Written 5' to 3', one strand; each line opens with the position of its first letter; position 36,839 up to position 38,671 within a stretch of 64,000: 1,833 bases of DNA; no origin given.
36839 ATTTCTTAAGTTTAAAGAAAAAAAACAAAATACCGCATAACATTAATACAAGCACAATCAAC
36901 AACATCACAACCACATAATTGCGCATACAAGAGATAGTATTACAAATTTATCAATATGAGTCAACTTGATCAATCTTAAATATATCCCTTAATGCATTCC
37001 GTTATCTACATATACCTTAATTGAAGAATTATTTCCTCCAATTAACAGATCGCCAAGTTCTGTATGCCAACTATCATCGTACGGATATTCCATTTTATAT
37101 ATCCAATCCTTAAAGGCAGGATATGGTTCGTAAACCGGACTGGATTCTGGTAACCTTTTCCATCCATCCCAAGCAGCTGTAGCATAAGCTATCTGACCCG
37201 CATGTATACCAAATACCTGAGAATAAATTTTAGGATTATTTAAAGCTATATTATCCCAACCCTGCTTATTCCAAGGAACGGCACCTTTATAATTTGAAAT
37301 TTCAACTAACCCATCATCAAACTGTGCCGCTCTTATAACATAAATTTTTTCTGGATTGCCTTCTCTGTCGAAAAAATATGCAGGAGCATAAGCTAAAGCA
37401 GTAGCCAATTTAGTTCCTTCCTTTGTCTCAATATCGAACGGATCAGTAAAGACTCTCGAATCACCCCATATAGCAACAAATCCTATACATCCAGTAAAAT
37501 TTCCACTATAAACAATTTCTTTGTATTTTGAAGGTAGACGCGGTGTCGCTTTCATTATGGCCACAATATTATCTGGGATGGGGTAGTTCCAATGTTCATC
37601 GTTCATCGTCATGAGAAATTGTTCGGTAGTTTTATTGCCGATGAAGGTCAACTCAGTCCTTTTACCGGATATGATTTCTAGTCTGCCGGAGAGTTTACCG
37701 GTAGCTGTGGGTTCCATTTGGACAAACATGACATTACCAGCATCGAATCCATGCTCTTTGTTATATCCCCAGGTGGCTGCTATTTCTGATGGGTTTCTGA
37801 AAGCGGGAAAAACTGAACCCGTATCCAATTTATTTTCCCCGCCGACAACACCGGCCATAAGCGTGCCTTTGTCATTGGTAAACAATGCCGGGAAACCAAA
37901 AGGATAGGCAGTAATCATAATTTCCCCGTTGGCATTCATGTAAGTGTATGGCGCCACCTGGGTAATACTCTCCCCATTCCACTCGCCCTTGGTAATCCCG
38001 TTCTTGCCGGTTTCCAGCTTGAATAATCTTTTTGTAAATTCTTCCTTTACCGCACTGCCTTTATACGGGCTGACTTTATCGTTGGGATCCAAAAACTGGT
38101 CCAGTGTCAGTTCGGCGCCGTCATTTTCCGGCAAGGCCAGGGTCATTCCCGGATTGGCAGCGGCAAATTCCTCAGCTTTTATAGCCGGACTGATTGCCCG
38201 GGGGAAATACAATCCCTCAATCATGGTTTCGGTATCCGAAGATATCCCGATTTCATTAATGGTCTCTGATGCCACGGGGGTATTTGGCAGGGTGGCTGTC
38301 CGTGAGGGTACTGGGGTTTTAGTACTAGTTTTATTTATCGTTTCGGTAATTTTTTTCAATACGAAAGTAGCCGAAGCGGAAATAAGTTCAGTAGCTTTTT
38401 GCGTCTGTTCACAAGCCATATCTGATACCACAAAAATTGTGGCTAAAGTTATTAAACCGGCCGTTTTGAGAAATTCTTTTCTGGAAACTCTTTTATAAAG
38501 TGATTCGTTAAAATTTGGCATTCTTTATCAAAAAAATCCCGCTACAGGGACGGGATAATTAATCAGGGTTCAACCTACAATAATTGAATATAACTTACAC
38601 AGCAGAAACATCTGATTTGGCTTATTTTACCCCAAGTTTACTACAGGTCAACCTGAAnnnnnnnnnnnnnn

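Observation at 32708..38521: Three-gene secreted module: a Tat-like exported protein, its membrane-anchored paralog, and a 1177-aa Cys-rich PA14/FN3 giant surface protein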

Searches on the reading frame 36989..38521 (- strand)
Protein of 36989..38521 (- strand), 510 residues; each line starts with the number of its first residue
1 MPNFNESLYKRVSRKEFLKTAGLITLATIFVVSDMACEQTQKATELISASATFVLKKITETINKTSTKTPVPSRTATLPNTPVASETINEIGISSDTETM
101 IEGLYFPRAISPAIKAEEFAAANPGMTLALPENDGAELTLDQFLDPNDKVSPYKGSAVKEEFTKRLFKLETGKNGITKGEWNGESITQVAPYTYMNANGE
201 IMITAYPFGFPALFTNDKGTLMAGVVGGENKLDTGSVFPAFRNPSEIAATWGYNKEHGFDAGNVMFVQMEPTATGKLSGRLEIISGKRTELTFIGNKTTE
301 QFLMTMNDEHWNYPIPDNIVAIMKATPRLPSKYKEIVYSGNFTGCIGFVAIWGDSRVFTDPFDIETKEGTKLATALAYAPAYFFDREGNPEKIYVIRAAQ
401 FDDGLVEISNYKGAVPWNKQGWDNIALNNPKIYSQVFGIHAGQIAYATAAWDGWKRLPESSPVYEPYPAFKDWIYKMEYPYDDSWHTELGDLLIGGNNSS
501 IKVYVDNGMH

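Call 3: search_protein_families(library=pfam, proteins=[window:36989-38521:-], max_evalue=1)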
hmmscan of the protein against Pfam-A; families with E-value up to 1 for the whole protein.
window:36989-38521:- (510 aa): 2 families
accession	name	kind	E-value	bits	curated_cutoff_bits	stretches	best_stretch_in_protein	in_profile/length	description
PF01195.25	Pept_tRNA_hydro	-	0.093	13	27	1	170-203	38-71/183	Peptidyl-tRNA hydrolase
PF17187.10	Svf1_C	-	0.14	12.4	25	1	243-325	2-83/163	Svf1-like C-terminal lipocalin-like domain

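Call 4: search_protein_families(library=ncbifam, proteins=[window:36989-38521:-], max_evalue=1)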
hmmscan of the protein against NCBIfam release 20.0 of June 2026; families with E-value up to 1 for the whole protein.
window:36989-38521:- (510 aa): 0 families

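Call 9: find_homologous_proteins(query=window:36989-38521:-)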
Query window:36989-38521:- (510 aa): 1 proteins with E <= 0.001 among 8000 candidates.
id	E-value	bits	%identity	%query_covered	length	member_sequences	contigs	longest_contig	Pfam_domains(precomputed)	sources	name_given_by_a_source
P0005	0.0e+0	1175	100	100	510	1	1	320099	-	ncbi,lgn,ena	-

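Call 11: find_encoding_contigs(protein=P0005, flank=10000, max_places=6)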
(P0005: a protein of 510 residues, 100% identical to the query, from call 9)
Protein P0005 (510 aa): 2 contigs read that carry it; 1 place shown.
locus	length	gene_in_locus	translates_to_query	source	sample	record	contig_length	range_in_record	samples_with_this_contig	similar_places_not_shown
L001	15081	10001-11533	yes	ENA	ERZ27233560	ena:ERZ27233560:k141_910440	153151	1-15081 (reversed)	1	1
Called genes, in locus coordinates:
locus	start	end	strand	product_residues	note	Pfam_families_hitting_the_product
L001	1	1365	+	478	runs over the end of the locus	PF02366:PMT, PF13231:PMT_2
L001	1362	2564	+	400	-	PF13439:Glyco_transf_4, PF00534:Glycos_transf_1, PF13692:Glyco_trans_1_4, PF13524:Glyco_trans_1_2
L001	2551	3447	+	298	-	PF00535:Glycos_transf_2, PF13641:Glyco_tranf_2_3, PF13632:Glyco_trans_2_3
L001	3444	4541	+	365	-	PF13439:Glyco_transf_4, PF00534:Glycos_transf_1, PF13692:Glyco_trans_1_4, PF20706:GT4-conflict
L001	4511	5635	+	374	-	PF00534:Glycos_transf_1, PF13692:Glyco_trans_1_4, PF13524:Glyco_trans_1_2 (faint)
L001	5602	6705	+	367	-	PF00483:NTP_transferase, PF22640:ManC_GMP_beta-helix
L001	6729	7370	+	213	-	PF02397:Bac_transf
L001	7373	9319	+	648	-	PF13196:DUF4012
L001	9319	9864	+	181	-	PF11967:RecO_N, PF02565:RecO_C (weak)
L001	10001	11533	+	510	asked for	-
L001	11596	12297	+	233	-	-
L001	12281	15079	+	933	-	?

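Call 25: search_protein_families(library=phrogs, proteins=[window:36989-38521:-], max_evalue=1)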
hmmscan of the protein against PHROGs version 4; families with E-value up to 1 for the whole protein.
window:36989-38521:- (510 aa): 0 families

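Call 27: search_protein_representatives(alignment_id=A1)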
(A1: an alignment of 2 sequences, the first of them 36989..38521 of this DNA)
Query: 2 sequences, 530 profile positions. Proteins with E-value up to 0.001 (for the whole library): 33; up to 1e-10: 16; up to 1e-30: 3. The best 33 are listed.
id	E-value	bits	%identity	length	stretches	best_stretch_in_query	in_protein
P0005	0.0e+00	1111.9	-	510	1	1-525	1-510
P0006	1.8e-97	343.6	-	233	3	348-530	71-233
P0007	3.8e-31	124.7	-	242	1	337-529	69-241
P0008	1.3e-27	113.1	-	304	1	306-515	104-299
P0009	1.3e-24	103.2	-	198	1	310-515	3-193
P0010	2.5e-23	98.9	-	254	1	250-517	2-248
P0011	2.1e-22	95.9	-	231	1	348-520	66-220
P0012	7.9e-19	84.1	-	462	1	71-320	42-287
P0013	1.2e-18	83.4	-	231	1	348-523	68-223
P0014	4.6e-15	71.6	-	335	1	314-453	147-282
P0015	6.6e-14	67.8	-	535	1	314-524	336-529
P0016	5.5e-13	64.8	-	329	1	346-518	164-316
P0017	1.3e-12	63.6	-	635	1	70-283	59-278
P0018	2.0e-12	63.0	-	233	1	340-517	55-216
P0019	3.4e-12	62.2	-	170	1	351-514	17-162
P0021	2.2e-10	56.2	-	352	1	343-518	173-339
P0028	1.5e-07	46.9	-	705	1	110-299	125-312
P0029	2.2e-06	43.0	-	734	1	110-260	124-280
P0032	2.3e-05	39.6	-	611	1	70-254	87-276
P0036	5.3e-04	35.1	-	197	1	82-195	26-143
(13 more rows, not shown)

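Call 31: search_protein_families(library=pfam, alignment_id=A2, max_evalue=0.01)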
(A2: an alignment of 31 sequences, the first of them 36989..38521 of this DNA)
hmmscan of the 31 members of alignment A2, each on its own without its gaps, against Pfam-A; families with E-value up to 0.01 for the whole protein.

A. member 1, window:36989-38521:- (510 aa): 0 families

B. families by the number of members that match (of 31 scanned): 2 families
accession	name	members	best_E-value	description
PF00331.26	Glyco_hydro_10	2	1.3e-50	Glycosyl hydrolase family 10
PF10518.14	TAT_signal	1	0.0016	TAT (twin-arginine translocation) pathway signal sequence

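Call 34: find_encoding_contigs(protein=P0007, flank=10000, max_places=4)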
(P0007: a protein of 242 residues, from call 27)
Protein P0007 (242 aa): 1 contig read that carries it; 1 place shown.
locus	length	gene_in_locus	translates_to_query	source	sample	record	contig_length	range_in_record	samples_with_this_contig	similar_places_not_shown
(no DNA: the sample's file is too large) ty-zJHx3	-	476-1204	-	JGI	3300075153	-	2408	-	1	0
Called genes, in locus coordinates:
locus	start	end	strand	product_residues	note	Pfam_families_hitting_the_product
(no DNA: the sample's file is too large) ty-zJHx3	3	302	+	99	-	?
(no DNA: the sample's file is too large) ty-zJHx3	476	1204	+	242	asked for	-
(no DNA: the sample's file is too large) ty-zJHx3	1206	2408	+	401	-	?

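Call 35: search_solved_structures(query=A2, max_evalue=1)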
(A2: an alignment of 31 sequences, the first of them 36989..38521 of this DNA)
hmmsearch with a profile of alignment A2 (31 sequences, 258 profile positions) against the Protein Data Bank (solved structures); distinct sequences matched with E-value up to 1: 2.
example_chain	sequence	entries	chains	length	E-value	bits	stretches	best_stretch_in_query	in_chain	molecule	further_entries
9vkd_A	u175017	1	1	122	0.49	12.9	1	151-222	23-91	De novo designed zinc hydrolase 2-8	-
3wiw_A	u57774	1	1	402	0.93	12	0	16-80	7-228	Glycosyl hydrolase family 88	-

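Call 36: find_encoding_contigs(protein=P0011, flank=10000, max_places=4)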
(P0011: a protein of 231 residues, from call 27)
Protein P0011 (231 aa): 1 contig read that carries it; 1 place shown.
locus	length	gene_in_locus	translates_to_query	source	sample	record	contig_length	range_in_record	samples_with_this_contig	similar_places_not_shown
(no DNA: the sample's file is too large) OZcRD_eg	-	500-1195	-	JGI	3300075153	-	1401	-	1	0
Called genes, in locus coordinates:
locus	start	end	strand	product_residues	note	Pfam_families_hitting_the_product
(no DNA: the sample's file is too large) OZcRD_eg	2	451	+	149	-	?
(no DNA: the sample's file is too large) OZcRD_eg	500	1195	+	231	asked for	-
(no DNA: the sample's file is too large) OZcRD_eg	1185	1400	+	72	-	?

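Call 37: find_encoding_contigs(protein=P0008, flank=10000, max_places=4)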
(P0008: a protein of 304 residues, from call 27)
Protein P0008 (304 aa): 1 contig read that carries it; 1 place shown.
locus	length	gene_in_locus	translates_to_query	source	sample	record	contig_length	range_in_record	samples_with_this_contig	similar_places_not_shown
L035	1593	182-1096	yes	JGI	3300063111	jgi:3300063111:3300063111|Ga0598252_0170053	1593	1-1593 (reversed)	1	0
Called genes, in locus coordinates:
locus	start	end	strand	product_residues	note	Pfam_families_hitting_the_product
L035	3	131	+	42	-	?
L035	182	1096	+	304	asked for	-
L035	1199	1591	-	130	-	?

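Call 38: find_encoding_contigs(protein=P0013, flank=10000, max_places=4)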
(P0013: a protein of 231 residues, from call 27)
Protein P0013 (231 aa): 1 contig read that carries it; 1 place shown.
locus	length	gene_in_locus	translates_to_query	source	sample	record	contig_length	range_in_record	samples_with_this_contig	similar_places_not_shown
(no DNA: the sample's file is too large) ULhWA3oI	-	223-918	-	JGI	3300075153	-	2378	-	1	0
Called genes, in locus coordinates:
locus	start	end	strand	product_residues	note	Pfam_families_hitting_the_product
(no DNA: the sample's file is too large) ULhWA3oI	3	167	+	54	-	?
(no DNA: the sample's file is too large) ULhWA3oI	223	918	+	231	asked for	-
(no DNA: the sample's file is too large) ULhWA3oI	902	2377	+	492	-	?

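Call 44: predict_structure(alignment_id=A2)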
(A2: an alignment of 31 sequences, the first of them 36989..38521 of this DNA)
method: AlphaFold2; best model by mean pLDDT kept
length: 510 residues; sequences in the alignment: 31
mean_pLDDT: 77.7   pTM: 0.58
mean pLDDT of the five models: 77.7, 76.9, 76.7, 76.6, 75.8
residues with pLDDT >= 90: 153; 70-90: 226; 50-70: 77; < 50: 54
segments of 3 or more residues with pLDDT < 50: 1-5, 61-95, 297-306
pLDDT, mean of each block of 10 residues (from residue 1): 48 68 78 68 59 58 35 29 36 64 84 94 97 90 89 93 96 89 94 93 94 97 94 95 91 76 82 84 74 64 46 80 85 82 75 76 92 91 92 90 82 60 61 72 80 69 80 88 89 83 77
secondary structure, 60 per line:
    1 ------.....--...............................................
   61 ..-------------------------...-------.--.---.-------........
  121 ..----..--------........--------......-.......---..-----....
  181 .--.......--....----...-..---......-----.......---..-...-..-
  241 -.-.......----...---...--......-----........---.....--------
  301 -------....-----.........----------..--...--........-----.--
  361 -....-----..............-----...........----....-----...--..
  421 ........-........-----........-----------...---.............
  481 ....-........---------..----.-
elements in order: H7-11 H14-62 E113-115 H116-122 E137-144 E153-158 H160-166 E177-181 E184-190 E193-196 E201-203 E210-215 E221-227 H244-250 E266-271 E277-284 E288-292 H308-311 H317-325 E345-352 E362-365 E371-384 E390-400 E405-408 E414-416 H419-428 H430-437 E443-450 H468-484 H486-493

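Call 45: find_encoding_contigs(protein=P0015, flank=10000, max_places=4)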
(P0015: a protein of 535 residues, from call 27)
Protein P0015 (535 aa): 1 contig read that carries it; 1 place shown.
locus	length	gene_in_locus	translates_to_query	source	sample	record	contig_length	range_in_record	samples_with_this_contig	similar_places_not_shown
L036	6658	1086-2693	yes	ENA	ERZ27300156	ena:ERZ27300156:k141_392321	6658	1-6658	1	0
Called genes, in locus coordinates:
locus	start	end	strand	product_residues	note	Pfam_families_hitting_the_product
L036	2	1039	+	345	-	?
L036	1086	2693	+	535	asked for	-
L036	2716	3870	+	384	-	-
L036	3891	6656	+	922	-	?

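Call 46: find_encoding_contigs(protein=P0018, flank=10000, max_places=4)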
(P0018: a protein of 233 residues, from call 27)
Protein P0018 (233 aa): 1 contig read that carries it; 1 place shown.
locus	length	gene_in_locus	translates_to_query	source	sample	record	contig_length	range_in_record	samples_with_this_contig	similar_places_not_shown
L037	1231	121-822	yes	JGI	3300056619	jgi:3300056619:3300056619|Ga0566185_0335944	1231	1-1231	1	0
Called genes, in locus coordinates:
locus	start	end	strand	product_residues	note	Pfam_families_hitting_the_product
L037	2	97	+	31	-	?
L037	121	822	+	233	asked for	-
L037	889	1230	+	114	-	?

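Call 52: fold_search(model_id=the predicted structure, library=pdb)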
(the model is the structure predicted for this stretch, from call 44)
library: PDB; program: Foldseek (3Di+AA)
matches with E <= 10: 529; with E <= 0.001: 0
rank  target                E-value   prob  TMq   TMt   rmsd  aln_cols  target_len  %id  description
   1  8uy4_A                6.2e-03  0.14  0.08  0.04  22.7       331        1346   10  Acinetobacter baumannii Tse15 Rhs effector (released 2024-10-09)
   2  8qjc                  6.6e-03  0.09  0.09  0.06  22.9       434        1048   10  T6SS-linked Rhs repeat protein - Salmonella bongori Rhs-core domain with toxin domain (released 2024-09-25)
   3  2agx_A                9.2e-03  0.15  0.12  0.16  17.5       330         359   12  Crystal structure of the Schiff base intermediate in the reductive half-reaction of aromatic amine dehydrogenase (AADH (released 2006-04-25)
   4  2i0r_A                9.2e-03  0.14  0.11  0.14  17.1       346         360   11  Crystal structure of aromatic amine dehydrogenase TTQ-formamide adduct (released 2007-04-24)
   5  2hxc_B                1.2e-02  0.14  0.12  0.15  17.9       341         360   12  Crystal structure of the benzylamine complex of aromatic amine dehydrogenase in N-semiquinone form (released 2006-09-26)
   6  2hxc_A                1.3e-02  0.13  0.11  0.14  17.8       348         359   11  Crystal structure of the benzylamine complex of aromatic amine dehydrogenase in N-semiquinone form (released 2006-09-26)
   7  2agl_A                1.4e-02  0.12  0.11  0.14  17.9       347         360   12  Crystal structure of the phenylhydrazine adduct of aromatic amine dehydrogenase from Alcaligenes faecalis (released 2006-04-25)
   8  2ah1_A                1.5e-02  0.12  0.11  0.14  17.3       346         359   11  Crystal structure of aromatic amine dehydrogenase (AADH) from Alcaligenes faecalis (released 2006-04-25)
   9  2q7q_A                1.7e-02  0.12  0.12  0.15  17.9       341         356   12  Crystal structure of Alcaligenes faecalis AADH in complex with p-chlorobenzylamine. (released 2007-07-31)
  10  8uxt                  1.7e-02  0.08  0.08  0.04  27.4       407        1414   10  Acinetobacter baumannii Tse15 Rhs effector, toxin cleavage mutant (D1369N, D1391N) (released 2024-10-09)
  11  7wkk_M                1.8e-02  0.14  0.14  0.09  20.7       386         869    8  Cryo-EM structure of the IR subunit from X. laevis NPC (released 2022-03-30)
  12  2iuv_B                1.9e-02  0.11  0.11  0.13  19.0       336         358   12  CRYSTAL STRUCTURE OF N-QUINOL FORM OF AROMATIC AMINE DEHYDROGENASE (AADH) FROM ALCALIGENES FAECALIS, FORM B (released 2006-09-20)
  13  9djx_B                1.9e-02  0.11  0.10  0.08  21.1       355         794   11  Ternary complex structure of Cereblon-DDB1 bound to WIZ(ZF7) and the molecular glue WIZ-6 (released 2024-11-27)
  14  2hj4_A                2.0e-02  0.13  0.12  0.15  17.9       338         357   12  Crystal structure of Alcaligenes faecalis AADH complex with p-nitrobenzylamine (released 2007-11-06)
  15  2agl_B                2.5e-02  0.10  0.11  0.14  17.5       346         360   12  Crystal structure of the phenylhydrazine adduct of aromatic amine dehydrogenase from Alcaligenes faecalis (released 2006-04-25)
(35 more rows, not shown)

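Call 64: find_encoding_contigs(protein=P0016, flank=10000, max_places=4)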
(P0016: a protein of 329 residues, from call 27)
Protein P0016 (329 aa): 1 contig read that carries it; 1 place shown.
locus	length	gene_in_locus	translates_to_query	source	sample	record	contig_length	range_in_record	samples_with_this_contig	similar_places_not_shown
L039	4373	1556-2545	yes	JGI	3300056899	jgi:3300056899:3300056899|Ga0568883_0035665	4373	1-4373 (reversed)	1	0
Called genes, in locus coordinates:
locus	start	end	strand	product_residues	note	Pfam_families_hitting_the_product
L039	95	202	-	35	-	-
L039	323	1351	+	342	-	PF00589:Phage_integrase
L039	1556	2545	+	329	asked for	-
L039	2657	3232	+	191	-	PF00589:Phage_integrase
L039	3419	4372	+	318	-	?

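Call 65: find_encoding_contigs(protein=P0021, flank=10000, max_places=4)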
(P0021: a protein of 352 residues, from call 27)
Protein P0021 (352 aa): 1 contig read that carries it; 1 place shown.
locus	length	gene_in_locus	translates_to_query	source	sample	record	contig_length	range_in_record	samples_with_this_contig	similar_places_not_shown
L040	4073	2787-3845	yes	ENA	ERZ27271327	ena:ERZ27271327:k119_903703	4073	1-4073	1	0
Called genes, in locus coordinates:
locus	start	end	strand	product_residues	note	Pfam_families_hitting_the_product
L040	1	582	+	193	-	?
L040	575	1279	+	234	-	PF08843:AbiEii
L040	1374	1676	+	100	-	PF01527:HTH_Tnp_1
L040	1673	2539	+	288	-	PF13276:HTH_21, PF00665:rve, PF13683:rve_3, PF13333:rve_2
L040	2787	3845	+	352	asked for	-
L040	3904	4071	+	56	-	?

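Call 77: find_encoding_contigs(protein=P0017, flank=10000, max_places=3)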
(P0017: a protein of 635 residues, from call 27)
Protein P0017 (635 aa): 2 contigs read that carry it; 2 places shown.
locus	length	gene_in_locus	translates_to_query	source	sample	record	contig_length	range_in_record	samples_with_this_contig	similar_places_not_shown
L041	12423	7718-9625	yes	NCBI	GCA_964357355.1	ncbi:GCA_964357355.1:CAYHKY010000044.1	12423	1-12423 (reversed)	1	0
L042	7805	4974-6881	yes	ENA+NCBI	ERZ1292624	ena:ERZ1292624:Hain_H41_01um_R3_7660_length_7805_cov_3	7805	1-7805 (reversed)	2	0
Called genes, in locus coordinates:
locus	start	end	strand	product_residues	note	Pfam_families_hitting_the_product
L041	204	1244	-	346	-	PF13472:Lipase_GDSL_2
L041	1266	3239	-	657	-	PF13522:GATase_6, PF13537:GATase_7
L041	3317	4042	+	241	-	PF01209:Ubie_methyltran, PF05175:MTS, PF13489:Methyltransf_23, PF02353:CMAS, PF13847:Methyltransf_31, PF08241:Methyltransf_11, PF08242:Methyltransf_12, PF13649:Methyltransf_25, +5 more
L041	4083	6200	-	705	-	PF04932:Wzy_C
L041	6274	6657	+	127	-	PF05168:HEPN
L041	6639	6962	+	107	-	PF22600:MTPAP-like_central (weak), PF01909:NTP_transf_2, PF18765:Polbeta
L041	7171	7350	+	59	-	-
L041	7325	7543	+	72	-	-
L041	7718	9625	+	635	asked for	-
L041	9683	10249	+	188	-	-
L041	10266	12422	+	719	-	?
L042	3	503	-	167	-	?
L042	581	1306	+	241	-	PF01209:Ubie_methyltran, PF05175:MTS, PF13489:Methyltransf_23, PF02353:CMAS, PF13847:Methyltransf_31, PF08241:Methyltransf_11, PF08242:Methyltransf_12, PF13649:Methyltransf_25, +5 more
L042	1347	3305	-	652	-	-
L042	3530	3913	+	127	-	PF05168:HEPN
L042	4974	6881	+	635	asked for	-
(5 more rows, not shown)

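Call 78: find_encoding_contigs(protein=P0028, flank=10000, max_places=3)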
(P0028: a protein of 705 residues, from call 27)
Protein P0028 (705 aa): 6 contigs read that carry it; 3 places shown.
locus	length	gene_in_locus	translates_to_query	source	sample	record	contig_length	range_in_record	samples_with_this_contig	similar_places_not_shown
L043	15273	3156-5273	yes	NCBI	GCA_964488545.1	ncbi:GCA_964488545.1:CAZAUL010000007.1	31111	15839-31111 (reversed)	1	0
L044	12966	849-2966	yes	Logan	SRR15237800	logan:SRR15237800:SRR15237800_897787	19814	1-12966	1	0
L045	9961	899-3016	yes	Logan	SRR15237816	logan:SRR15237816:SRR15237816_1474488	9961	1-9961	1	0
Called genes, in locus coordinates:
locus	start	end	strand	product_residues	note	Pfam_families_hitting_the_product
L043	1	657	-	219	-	?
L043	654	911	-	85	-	PF05402:PqqD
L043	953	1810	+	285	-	-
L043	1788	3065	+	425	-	PF14907:NTP_transf_5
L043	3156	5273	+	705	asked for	PF00331:Glyco_hydro_10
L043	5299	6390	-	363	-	PF09314:DUF1972, PF00534:Glycos_transf_1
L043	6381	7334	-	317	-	PF13439:Glyco_transf_4, PF00534:Glycos_transf_1, PF13692:Glyco_trans_1_4, PF13524:Glyco_trans_1_2 (weak)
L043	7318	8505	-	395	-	PF04932:Wzy_C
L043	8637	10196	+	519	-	PF13231:PMT_2 (weak)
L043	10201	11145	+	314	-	PF13472:Lipase_GDSL_2 (weak)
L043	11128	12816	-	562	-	PF02543:Carbam_trans_N, PF16861:Carbam_trans_C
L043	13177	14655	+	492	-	-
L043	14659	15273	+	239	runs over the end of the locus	PF00535:Glycos_transf_2, PF13641:Glyco_tranf_2_3 (weak)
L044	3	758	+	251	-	?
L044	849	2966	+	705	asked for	PF00331:Glyco_hydro_10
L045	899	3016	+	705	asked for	PF00331:Glyco_hydro_10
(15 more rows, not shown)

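Call 82: search_protein_families(library=pfam, proteins=[L036:2716-3870:+, L041:10266-12422:+, L041:9683-10249:+], max_evalue=10)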
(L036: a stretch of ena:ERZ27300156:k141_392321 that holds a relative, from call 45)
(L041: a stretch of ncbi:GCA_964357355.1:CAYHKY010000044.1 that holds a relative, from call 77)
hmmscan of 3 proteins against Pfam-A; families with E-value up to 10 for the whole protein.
L036:2716-3870:+ (384 aa): 0 families

L041:10266-12422:+ (719 aa): 3 families
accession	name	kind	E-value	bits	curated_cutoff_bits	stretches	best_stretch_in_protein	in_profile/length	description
PF25275.1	Golvesin_C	-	0.013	15.9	31.6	2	275-317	36-76/132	Golvesin C-terminal domain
PF18911.6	PKD_4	-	2.2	8.8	27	0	217-233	56-73/85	PKD domain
PF19765.4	DUF6252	-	7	7.3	27.2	1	267-342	25-94/124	Family of unknown function (DUF6252)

L041:9683-10249:+ (188 aa): 1 family
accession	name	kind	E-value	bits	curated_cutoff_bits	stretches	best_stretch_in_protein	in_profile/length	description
PF13509.12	S1_2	-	0.0028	18.2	21.8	1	155-173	36-54/61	S1 domain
